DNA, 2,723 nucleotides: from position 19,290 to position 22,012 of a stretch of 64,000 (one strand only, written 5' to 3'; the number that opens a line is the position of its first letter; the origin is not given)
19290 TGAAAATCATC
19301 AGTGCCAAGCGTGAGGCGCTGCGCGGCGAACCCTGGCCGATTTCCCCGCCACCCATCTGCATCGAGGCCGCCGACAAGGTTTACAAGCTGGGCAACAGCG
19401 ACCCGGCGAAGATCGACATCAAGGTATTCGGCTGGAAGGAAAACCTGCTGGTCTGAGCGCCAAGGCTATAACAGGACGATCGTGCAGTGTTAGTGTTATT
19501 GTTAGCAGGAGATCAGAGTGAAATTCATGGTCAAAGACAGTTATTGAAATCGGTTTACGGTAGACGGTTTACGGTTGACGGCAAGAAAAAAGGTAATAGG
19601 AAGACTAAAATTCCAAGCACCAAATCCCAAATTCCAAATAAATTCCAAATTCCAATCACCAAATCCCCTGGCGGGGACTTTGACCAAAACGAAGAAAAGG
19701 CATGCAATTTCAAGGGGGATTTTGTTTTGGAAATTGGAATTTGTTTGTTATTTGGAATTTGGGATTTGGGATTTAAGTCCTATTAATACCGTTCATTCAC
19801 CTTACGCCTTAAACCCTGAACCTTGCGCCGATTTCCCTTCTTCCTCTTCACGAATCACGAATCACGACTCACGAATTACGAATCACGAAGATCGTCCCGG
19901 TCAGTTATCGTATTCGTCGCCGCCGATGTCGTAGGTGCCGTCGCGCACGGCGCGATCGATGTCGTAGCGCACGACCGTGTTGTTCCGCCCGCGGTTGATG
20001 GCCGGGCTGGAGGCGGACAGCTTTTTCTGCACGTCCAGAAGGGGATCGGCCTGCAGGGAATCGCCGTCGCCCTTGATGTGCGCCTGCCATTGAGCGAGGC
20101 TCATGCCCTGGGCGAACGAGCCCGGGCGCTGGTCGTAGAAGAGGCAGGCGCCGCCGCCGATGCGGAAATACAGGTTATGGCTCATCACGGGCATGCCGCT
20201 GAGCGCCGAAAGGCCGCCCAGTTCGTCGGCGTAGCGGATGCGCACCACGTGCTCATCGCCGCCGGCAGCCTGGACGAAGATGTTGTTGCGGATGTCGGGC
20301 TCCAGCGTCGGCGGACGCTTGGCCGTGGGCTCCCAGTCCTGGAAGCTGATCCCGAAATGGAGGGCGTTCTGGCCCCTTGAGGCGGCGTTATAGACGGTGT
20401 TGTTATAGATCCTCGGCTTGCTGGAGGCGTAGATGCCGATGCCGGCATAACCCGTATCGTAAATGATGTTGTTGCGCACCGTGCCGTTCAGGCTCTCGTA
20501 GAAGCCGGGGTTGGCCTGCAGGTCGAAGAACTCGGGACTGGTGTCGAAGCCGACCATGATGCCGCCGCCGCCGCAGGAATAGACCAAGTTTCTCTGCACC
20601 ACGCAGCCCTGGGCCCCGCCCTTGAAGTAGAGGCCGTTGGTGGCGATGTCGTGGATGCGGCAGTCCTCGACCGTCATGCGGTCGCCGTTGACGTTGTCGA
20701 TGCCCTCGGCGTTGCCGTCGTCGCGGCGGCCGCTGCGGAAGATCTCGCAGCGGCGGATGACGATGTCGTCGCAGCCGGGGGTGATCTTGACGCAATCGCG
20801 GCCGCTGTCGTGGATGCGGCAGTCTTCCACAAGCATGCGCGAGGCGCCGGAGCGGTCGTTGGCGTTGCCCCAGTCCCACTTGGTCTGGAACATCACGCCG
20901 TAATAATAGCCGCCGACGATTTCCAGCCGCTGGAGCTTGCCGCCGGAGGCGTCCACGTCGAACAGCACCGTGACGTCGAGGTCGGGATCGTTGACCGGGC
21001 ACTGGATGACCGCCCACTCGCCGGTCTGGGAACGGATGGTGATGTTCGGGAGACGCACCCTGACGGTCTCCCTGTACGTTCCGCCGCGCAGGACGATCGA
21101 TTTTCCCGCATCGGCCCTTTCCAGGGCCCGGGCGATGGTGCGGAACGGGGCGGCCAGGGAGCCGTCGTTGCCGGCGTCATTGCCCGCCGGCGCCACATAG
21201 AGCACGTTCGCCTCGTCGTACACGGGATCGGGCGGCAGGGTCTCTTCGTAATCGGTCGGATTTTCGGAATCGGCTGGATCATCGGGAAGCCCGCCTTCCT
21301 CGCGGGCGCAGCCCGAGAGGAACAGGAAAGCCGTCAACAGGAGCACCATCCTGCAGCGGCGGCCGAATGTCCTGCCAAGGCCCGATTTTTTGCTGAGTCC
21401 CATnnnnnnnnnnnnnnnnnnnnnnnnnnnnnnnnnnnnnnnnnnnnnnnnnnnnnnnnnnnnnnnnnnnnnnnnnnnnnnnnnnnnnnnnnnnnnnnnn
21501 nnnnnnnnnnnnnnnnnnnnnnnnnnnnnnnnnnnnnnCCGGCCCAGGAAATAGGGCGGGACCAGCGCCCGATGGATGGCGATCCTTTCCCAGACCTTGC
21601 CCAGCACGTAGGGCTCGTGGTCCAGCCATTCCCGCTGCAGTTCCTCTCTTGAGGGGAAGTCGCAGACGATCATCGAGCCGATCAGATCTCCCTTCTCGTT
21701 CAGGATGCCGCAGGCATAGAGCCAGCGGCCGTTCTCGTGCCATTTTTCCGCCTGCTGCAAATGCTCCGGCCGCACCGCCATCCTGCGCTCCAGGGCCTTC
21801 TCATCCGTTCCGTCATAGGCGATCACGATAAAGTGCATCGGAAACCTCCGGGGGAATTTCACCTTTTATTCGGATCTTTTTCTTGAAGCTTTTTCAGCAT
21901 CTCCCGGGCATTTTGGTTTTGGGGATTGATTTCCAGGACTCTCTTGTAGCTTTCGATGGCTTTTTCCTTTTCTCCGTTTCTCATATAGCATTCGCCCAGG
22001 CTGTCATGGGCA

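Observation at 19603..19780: Palindromic core of an intergenic repeat is inverted between its two copies (inverton-like)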

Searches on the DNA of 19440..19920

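Call 61: search_rna_families(source=window, start=19440, end=19920, threshold=evalue, max_evalue=1)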
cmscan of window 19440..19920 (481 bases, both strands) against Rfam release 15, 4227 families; matches with E-value up to 1: 3.
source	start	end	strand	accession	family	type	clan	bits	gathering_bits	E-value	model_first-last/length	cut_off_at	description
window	19617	19772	+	RF04211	MIR5185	Gene; miRNA;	-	34.5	101.7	4.9e-05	1-111/111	no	MIR5185 microRNA precursor family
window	19634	19748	+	RF03498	mir-3145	Gene; miRNA;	-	26.3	98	0.0054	1-84/84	no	mir-3145 microRNA precursor family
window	19662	19677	-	RF01331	CRISPR-DR18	Gene; CRISPR;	-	19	50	0.94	17-32/37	no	CRISPR RNA direct repeat element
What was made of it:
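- Tried and rejected: Around locus A there were only sub-threshold miRNA-hairpin look-alikes (call 61).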

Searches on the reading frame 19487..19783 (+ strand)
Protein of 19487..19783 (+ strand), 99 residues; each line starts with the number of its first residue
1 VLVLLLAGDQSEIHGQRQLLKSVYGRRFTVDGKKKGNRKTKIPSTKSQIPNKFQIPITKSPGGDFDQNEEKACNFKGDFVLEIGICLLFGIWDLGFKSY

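Call 59: find_homologous_proteins(query=window:19487-19783:+, max_evalue=0.001)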
Query window:19487-19783:+ (99 aa): 1 proteins with E <= 0.001 among 2 candidates.
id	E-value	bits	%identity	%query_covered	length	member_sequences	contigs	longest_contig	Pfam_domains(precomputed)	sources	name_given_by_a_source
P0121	3.0e-59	215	100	98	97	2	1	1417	-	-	-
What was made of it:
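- Tried and rejected: Only the same sequence came back (call 59).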

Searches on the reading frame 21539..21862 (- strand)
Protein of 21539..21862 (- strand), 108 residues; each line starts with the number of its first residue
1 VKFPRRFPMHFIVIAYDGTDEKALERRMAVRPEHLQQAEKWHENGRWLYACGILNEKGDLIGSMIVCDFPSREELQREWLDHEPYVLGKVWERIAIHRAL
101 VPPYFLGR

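Call 49: search_protein_families(library=pfam, proteins=[window:21539-21862:-], max_evalue=0.00001)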
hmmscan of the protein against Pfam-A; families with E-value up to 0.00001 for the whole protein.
window:21539-21862:- (108 aa): 1 family
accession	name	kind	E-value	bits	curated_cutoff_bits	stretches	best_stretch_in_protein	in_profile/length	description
PF03795.20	YCII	-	2.8e-09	37.8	24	1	9-96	1-91/95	YCII-related domain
